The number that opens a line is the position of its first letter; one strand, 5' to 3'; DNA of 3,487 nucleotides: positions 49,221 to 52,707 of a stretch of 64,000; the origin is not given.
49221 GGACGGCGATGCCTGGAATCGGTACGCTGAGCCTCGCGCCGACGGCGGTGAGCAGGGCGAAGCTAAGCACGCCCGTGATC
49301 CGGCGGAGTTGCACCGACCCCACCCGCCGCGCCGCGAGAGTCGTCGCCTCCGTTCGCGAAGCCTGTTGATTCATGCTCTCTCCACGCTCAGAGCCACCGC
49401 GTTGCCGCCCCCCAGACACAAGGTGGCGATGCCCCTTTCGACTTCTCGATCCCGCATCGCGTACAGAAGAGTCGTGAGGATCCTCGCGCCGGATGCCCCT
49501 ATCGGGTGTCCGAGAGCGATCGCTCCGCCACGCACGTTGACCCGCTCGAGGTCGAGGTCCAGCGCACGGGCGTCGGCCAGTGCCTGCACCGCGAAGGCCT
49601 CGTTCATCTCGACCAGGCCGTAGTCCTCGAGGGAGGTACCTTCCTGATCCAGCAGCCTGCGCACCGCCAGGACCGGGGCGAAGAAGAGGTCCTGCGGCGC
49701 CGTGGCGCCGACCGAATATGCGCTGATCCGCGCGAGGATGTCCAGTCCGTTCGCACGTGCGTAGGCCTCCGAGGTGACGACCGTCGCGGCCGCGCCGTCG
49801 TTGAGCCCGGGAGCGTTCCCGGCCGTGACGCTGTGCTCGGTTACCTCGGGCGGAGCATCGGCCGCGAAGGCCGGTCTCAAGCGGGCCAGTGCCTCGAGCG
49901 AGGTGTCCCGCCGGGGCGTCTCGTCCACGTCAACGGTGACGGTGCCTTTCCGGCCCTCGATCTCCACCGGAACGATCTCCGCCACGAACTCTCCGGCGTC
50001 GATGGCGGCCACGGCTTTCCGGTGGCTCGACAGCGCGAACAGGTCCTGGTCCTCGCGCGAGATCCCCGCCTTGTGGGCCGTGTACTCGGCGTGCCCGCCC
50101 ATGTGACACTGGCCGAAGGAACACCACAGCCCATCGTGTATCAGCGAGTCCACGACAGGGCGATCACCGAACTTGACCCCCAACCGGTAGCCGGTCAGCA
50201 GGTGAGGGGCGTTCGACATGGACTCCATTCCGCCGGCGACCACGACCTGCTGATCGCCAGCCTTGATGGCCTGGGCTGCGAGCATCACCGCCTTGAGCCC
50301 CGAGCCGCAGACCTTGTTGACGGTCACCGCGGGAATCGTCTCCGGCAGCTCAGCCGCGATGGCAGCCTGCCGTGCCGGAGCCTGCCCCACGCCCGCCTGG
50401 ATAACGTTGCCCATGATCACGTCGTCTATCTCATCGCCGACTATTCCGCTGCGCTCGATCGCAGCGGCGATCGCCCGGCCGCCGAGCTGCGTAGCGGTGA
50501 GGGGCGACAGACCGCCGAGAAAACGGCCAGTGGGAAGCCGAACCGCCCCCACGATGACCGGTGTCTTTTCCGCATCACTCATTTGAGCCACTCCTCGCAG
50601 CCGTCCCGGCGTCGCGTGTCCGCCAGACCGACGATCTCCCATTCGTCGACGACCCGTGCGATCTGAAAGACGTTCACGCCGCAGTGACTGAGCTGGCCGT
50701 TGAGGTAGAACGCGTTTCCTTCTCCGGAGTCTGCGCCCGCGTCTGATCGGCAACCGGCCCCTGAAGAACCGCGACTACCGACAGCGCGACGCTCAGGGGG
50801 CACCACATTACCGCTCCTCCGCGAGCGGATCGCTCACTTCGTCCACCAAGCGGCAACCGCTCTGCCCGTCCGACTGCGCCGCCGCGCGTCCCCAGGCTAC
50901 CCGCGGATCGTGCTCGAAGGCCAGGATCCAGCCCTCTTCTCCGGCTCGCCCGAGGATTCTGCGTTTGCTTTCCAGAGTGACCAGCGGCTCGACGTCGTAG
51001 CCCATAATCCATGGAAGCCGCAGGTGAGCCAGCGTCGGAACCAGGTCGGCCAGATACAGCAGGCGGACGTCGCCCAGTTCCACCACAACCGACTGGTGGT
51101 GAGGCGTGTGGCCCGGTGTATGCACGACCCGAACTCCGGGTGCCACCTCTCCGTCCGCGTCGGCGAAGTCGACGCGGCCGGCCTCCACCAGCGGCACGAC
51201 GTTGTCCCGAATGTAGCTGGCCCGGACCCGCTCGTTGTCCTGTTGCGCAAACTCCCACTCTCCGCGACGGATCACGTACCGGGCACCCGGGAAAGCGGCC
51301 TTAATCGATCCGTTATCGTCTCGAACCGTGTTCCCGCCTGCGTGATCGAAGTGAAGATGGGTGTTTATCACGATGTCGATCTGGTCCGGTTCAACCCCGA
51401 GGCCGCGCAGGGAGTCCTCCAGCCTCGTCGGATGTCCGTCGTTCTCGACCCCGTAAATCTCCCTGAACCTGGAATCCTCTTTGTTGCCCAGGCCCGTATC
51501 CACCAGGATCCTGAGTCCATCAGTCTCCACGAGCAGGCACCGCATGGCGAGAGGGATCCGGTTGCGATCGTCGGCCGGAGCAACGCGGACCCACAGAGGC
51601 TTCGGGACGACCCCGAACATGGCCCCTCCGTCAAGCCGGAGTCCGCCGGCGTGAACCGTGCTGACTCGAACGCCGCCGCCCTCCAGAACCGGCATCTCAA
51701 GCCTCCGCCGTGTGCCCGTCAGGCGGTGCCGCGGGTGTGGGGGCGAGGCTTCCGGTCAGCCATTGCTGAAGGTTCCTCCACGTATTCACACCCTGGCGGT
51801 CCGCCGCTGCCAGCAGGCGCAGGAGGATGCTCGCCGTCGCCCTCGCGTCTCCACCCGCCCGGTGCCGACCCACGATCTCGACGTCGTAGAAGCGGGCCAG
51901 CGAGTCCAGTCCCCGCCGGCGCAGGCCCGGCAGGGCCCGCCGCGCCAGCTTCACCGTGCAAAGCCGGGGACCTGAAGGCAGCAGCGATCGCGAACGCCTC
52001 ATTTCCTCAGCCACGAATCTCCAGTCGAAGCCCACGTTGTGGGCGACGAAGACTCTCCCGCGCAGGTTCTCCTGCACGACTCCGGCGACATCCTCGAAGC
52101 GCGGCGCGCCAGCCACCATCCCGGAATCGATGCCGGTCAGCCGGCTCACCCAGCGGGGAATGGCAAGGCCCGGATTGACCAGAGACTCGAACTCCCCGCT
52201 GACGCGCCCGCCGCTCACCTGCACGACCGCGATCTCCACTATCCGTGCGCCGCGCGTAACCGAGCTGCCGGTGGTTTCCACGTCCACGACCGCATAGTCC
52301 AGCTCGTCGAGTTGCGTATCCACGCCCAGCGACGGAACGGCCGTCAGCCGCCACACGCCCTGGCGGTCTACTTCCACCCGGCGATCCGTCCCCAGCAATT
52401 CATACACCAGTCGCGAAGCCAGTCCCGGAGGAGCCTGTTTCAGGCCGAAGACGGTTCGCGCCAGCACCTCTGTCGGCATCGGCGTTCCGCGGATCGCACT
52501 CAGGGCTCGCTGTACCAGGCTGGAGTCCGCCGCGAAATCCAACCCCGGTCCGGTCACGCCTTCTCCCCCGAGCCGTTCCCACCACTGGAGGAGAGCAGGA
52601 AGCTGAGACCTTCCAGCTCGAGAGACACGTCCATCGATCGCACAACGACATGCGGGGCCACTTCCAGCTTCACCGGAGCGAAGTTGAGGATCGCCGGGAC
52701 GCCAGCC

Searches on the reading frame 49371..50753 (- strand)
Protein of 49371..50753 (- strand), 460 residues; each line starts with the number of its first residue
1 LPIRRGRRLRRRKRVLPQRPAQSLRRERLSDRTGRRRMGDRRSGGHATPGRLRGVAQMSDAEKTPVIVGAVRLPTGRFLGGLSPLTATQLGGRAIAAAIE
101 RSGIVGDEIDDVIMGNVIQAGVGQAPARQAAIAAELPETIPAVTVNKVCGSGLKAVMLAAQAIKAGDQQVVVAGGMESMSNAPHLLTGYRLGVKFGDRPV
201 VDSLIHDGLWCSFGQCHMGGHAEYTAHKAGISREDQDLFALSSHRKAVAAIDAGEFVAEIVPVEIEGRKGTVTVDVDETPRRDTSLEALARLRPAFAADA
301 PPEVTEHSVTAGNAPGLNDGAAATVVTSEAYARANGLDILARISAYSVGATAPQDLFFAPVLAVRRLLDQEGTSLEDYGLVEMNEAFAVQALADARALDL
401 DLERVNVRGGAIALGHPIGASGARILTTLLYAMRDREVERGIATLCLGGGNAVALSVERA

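Call 8: search_protein_families(library=pfam, proteins=[window:49371-50753:-])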
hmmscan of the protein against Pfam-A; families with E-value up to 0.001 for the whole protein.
window:49371-50753:- (460 aa): 3 families
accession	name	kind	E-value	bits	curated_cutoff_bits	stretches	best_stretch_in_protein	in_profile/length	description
PF00108.29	Thiolase_N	-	3.8e-90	302.2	26.4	1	66-329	2-259/260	Thiolase, N-terminal domain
PF02803.24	Thiolase_C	-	2.3e-42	144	27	1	338-458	2-122/123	Thiolase, C-terminal domain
PF00109.32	ketoacyl-synt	-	1e-06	29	20.8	1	141-182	166-207/252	Beta-ketoacyl synthase, N-terminal domain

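Call 9: search_protein_families(library=ncbifam, proteins=[window:49371-50753:-])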
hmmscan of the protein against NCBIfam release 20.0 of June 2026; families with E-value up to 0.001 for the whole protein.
window:49371-50753:- (460 aa): 48 families (the best 25 are shown)
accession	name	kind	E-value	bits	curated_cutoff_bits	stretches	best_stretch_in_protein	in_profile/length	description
NF006086.0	PRK08235.1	equivalog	1.1e-137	459.4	526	1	65-457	4-390/393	acetyl-CoA C-acetyltransferase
NF004206.0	PRK05656.1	subfamily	1.3e-133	445.9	688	1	66-459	5-392/392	acetyl-CoA C-acetyltransferase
TIGR01930.1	AcCoA-C-Actrans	subfamily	1.3e-130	435.8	240.55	1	67-458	1-385/385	acetyl-CoA C-acyltransferase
NF005404.0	PRK06954.1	subfamily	3.2e-112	375.5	687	1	64-458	8-395/397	acetyl-CoA C-acetyltransferase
NF006552.0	PRK09051.1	subfamily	7.9e-111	371.1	565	1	65-459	6-394/395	beta-ketothiolase BktB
NF004853.0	PRK06205.1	subfamily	6.8e-106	354.7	551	1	65-459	4-402/404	acetyl-CoA C-acetyltransferase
NF042967.1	AcCoAtase_PhaA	equivalog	6.9e-106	354.7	740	1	66-459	5-395/396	acetyl-CoA acetyltransferase PhaA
NF005152.0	PRK06633.1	equivalog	3.8e-102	341.8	675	1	67-458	7-390/392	acetyl-CoA C-acetyltransferase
NF042999.1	bketothiol_BktB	equivalog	1.4e-99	334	725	1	65-459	5-393/394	beta-ketothiolase BktB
NF006551.0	PRK09050.1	subfamily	3.7e-98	329.2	605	1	66-459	5-400/401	3-oxoadipyl-CoA thiolase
NF004983.0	PRK06366.1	equivalog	3.7e-98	329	627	1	66-458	5-385/388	acetyl-CoA C-acetyltransferase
TIGR02430.1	pcaF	equivalog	1e-97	327.7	597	1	66-459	4-399/400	3-oxoadipyl-CoA thiolase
NF006553.0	PRK09052.1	equivalog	4.2e-83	279.6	567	1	64-458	7-397/399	acetyl-CoA C-acyltransferase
NF005805.0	PRK07661.1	equivalog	6.3e-83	278.9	633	1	65-454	4-385/391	acetyl-CoA C-acetyltransferase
NF006510.0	PRK08947.1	equivalog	8e-83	278.5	519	1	64-459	3-386/387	acetyl-CoA C-acyltransferase FadA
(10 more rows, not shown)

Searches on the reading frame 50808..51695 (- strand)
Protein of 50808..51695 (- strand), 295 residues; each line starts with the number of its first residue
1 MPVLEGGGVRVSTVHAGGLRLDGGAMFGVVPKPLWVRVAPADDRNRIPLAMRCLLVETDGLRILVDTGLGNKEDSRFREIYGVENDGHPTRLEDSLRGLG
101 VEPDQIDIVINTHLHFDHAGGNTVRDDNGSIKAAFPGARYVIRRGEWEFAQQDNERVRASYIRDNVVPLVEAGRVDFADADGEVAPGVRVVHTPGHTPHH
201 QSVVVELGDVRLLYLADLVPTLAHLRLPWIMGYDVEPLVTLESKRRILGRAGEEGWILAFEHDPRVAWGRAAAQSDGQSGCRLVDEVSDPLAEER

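Call 8: search_protein_families(library=pfam, proteins=[window:50808-51695:-])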
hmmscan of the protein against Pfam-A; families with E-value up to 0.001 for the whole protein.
window:50808-51695:- (295 aa): 3 families
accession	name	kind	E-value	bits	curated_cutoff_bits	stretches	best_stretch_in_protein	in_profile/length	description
PF00753.33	Lactamase_B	-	3.9e-24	86.1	22.7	1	53-244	8-181/196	Metallo-beta-lactamase superfamily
PF12706.13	Lactamase_B_2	-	1.5e-06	28.4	27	1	62-222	2-147/200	Beta-lactamase superfamily domain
PF13483.12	Lactamase_B_3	-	3.2e-05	24.4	24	1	52-221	8-114/160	Beta-lactamase superfamily domain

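Call 9: search_protein_families(library=ncbifam, proteins=[window:50808-51695:-])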
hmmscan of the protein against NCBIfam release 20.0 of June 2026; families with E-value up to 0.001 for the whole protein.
window:50808-51695:- (295 aa): 15 families
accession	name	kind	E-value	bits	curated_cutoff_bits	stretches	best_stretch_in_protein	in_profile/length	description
NF047919.1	lactonase_YtnP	equivalog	6.6e-58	196.1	425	1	9-265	5-256/274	YtnP family quorum-quenching lactonase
NF047925.1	pyridox_lacton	equivalog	5.1e-22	78.9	325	1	49-264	33-254/268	4-pyridoxolactonase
NF047979.1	lactonase_AidB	equivalog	1.5e-21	76.9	360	1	41-262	41-252/271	AidB family quorum-quenching N-acyl homoserine lactonase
NF045699.1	AHLLactAiiA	equivalog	9.7e-21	74.1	375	1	49-207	32-180/251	quorum-quenching N-acyl homoserine lactonase AiiA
NF045700.1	AHLLactAttM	equivalog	2.1e-15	56.9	390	1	94-264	82-247/257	AttM family quorum-quenching N-acyl homoserine lactonase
NF000469.2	CAR_gen_B3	exception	1.6e-08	33.9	500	1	91-214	98-213/311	CAR family subclass B3 metallo-beta-lactamase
NF012229.1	bla_class_B_core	domain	2.4e-08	34.3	100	1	91-205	40-138/139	metallo-beta-lactamase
NF033105.1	bla_subclass_B3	equivalog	1.6e-07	30.9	240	1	90-198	46-148/257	subclass B3 metallo-beta-lactamase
NF040469.1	blaEFM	exception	1.3e-06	27.8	610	1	94-202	97-200/302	EFM family subclass B3 metallo-beta-lactamase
NF040874.1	blaPJM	exception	1e-05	25.3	630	1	95-204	86-190/301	PJM family subclass B3 metallo-beta-lactamase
NF040468.1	blaECM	exception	4.1e-05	23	640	1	94-202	98-201/303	ECM family subclass B3 metallo-beta-lactamase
NF047976.1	lactonase_AhlS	equivalog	9.2e-05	21.7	475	1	90-121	88-119/276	AhlS family quorum-quenching N-acyl homoserine lactonase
NF000427.2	blaCAU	exception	0.00015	21.1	500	1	91-123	51-83/262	CAU/MBL1b family subclass B3 metallo-beta-lactamase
NF053820.1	MBLfold_Strvi7410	exception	0.00017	21.1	525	0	90-200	49-183/343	Strvi_7410 family MBL fold metallo-hydrolase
NF000439.2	blaAIM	exception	0.0005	19.7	675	1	95-204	86-190/303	AIM family subclass B3 metallo-beta-lactamase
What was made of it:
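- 50808..51695 (-): MBL-fold hydrolase gene (YtnP-lactonase-like, below the equivalog cut-off), probably the third gene of the operon. NCBIfam NF047919 scores 196 bits against a cut-off of 425 (calls 8, 9).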

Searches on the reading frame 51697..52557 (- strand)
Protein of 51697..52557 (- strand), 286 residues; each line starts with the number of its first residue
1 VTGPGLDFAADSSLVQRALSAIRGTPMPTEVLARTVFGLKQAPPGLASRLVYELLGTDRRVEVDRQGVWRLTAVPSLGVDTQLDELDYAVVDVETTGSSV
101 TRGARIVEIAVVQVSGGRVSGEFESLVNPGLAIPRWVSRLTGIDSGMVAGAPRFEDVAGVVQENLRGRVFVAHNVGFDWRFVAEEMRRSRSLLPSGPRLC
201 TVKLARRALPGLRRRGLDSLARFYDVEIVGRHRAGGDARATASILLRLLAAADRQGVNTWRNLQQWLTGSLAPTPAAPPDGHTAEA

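Call 8: search_protein_families(library=pfam, proteins=[window:51697-52557:-])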
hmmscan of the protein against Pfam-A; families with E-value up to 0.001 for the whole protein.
window:51697-52557:- (286 aa): 1 family
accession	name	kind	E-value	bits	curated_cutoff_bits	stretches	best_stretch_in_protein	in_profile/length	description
PF00929.31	RNase_T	-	2.7e-31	109.8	24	1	90-245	2-164/164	Exonuclease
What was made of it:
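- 51697..52557 (-): DEDD (DnaQ-like) 3'-5' exonuclease gene, probably co-transcribed with rex. Pfam PF00929 matches at 2.7e-31 (call 8).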

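Call 9: search_protein_families(library=ncbifam, proteins=[window:51697-52557:-])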
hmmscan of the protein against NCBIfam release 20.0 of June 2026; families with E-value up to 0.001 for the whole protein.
window:51697-52557:- (286 aa): 27 families (the best 25 are shown)
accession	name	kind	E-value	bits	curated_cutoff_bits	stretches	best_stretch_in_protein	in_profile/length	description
NF005906.0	PRK07883.1-4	equivalog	1.8e-58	198.3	495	1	82-264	2-184/563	DEDD exonuclease domain-containing protein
NF005981.0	PRK08074.1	equivalog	1.1e-45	156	789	1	87-265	4-182/931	ATP-dependent DNA helicase DinG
NF005907.0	PRK07883.1-5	equivalog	5e-45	154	454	1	80-265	22-208/584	DEDD exonuclease domain-containing protein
NF005905.0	PRK07883.1-3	equivalog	3.1e-44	151.5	508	1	79-268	17-207/581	DEDD exonuclease domain-containing protein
NF004719.0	PRK06063.1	equivalog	6.2e-41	140.4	389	1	84-258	14-186/331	DEDDh family exonuclease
TIGR01407.1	dinG_rel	hypoth_equivalog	6.2e-39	133.9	547.7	1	88-249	2-162/889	putative DnaQ family exonuclease/DinG family helicase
NF005903.0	PRK07883.1-1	equivalog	1.1e-37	129.8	1038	1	80-268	34-229/642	DEDD exonuclease domain-containing protein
NF006316.0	PRK08517.1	equivalog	3.2e-35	121.7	247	1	80-251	64-232/270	3'-5' exonuclease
NF001688.0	PRK00448.1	equivalog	6.2e-34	116.8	873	1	80-267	417-603/1445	PolC-type DNA polymerase III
NF005904.0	PRK07883.1-2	equivalog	8.1e-32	110.2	969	1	78-262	20-207/584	DEDD exonuclease domain-containing protein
TIGR01405.1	polC_Gram_pos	equivalog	1.1e-30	106.2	1043.45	1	80-265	183-367/1211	DNA polymerase III subunit alpha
NF005836.0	PRK07740.1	equivalog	3.7e-30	105.1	261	1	79-266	52-240/244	hypothetical protein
NF005569.0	PRK07246.1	equivalog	6.7e-26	90.8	794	1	87-250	8-168/820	bifunctional DnaQ family exonuclease/ATP-dependent helicase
NF005289.0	PRK06807.1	equivalog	1.8e-22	80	335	1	86-250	8-170/313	3'-5' exonuclease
TIGR01406.1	dnaQ_proteo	equivalog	8.8e-22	77.8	222.7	1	90-251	4-171/231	DNA polymerase III subunit epsilon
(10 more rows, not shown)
